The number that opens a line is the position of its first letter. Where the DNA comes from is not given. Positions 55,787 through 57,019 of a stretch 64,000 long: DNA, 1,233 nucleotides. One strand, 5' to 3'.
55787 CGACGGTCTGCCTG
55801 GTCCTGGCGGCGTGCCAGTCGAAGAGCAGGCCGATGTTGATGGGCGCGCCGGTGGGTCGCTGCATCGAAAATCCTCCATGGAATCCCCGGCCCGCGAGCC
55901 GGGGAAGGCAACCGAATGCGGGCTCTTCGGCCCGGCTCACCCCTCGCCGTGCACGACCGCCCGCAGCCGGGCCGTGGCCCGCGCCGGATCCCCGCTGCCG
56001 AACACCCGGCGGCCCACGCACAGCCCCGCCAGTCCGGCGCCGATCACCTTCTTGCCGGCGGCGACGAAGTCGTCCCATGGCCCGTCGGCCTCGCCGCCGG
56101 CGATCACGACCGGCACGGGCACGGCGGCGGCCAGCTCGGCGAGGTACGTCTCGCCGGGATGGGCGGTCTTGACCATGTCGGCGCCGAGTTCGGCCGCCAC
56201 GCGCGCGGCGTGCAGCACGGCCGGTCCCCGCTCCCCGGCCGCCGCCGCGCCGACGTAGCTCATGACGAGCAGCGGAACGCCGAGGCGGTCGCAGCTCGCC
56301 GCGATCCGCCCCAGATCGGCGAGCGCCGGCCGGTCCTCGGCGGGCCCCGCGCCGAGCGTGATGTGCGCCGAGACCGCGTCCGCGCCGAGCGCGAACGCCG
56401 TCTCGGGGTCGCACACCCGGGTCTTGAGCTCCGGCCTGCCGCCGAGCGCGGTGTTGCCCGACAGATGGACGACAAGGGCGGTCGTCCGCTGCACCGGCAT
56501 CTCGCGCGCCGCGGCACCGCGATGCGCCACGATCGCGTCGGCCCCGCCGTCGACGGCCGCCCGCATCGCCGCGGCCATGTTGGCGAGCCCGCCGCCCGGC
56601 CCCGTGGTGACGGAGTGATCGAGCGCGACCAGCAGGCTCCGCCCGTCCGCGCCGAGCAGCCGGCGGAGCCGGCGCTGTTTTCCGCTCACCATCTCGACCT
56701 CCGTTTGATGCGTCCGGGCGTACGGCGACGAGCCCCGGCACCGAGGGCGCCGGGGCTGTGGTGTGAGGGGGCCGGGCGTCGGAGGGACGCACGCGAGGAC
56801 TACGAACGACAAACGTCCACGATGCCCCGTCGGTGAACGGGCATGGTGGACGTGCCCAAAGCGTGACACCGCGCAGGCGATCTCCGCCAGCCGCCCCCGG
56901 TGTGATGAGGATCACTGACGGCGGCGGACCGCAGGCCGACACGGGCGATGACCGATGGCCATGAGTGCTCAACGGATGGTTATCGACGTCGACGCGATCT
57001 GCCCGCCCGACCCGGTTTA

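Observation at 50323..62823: Cryptic terpenoid/prenylation-type cluster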

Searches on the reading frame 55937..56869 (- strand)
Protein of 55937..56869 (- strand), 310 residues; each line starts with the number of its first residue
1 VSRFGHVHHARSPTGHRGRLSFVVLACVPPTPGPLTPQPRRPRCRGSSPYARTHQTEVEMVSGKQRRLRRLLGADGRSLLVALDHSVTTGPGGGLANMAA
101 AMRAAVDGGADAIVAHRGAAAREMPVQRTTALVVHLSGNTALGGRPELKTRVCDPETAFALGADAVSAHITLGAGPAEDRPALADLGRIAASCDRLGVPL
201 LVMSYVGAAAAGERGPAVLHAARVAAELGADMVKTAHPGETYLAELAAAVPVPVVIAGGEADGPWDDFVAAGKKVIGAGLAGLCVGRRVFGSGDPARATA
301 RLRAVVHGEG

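Call 5: search_protein_families(library=pfam, proteins=[window:55937-56869:-], max_evalue=0.01)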
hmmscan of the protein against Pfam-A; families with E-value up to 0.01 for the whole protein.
window:55937-56869:- (310 aa): 1 family
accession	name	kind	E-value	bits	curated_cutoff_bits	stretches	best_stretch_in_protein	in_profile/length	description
PF01791.15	DeoC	-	3e-29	102.7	23.8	1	80-290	3-227/229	DeoC/LacD family aldolase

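Call 10: search_protein_families(library=ncbifam, proteins=[window:55937-56692:-], max_evalue=0.01)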
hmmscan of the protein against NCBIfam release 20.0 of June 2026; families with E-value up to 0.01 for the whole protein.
window:55937-56692:- (251 aa): 6 families
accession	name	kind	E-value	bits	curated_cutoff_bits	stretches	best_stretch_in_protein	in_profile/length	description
NF005556.0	PRK07226.1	subfamily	1.1e-64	218.4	241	1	3-249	4-253/267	2-amino-3,7-dideoxy-D-threo-hept-6-ulosonate synthase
TIGR01949.1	ADH_synth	equivalog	4.5e-58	196.9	299.45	1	4-250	2-247/255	2-amino-3,7-dideoxy-D-threo-hept-6-ulosonate synthase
NF041223.1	BagB_FevI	exception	7.5e-43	146.6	500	1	4-250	8-257/257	bagremycin/ferroverdin biosynthesis DhnA-type aldolase BagB/FevI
NF040816.1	Fbpase1_Arch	equivalog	8.2e-34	117.3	430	1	4-249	7-259/271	class I fructose-bisphosphate aldolase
NF006081.0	PRK08227.1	equivalog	1.3e-28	100.1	297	1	4-249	35-275/291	3-hydroxy-5-phosphonooxypentane-2,4-dione thiolase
NF006704.0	PRK09250.1-1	equivalog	0.0036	16.2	277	1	15-182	36-214/308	class I fructose-bisphosphate aldolase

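Call 61: search_solved_structures(query=window:55937-56692:-, show_alignments=1, max_evalue=0.00001)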
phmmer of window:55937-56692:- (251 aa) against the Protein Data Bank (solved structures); distinct sequences matched with E-value up to 0.00001: 7.
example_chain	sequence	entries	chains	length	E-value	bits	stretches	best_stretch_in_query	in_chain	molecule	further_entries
2qjg_A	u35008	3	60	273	2.6e-43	151.9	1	4-248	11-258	Putative aldolase MJ0400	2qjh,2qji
1ojx_A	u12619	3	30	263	2.4e-26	96.3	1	8-249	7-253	FRUCTOSE-BISPHOSPHATE ALDOLASE CLASS I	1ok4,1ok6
1w8s_A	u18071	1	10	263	1.2e-25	94.1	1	8-249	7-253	FRUCTOSE-BISPHOSPHATE ALDOLASE CLASS I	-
2yce_A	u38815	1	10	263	2.2e-25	93.2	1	8-249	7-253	FRUCTOSE-BISPHOSPHATE ALDOLASE CLASS 1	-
3gkf_O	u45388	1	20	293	6.5e-18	68.8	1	4-249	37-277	Aldolase lsrF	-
3glc_A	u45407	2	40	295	6.6e-18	68.7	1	4-249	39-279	Aldolase lsrF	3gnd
4p2v_A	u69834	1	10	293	4.4e-17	66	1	4-249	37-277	Uncharacterized aldolase LsrF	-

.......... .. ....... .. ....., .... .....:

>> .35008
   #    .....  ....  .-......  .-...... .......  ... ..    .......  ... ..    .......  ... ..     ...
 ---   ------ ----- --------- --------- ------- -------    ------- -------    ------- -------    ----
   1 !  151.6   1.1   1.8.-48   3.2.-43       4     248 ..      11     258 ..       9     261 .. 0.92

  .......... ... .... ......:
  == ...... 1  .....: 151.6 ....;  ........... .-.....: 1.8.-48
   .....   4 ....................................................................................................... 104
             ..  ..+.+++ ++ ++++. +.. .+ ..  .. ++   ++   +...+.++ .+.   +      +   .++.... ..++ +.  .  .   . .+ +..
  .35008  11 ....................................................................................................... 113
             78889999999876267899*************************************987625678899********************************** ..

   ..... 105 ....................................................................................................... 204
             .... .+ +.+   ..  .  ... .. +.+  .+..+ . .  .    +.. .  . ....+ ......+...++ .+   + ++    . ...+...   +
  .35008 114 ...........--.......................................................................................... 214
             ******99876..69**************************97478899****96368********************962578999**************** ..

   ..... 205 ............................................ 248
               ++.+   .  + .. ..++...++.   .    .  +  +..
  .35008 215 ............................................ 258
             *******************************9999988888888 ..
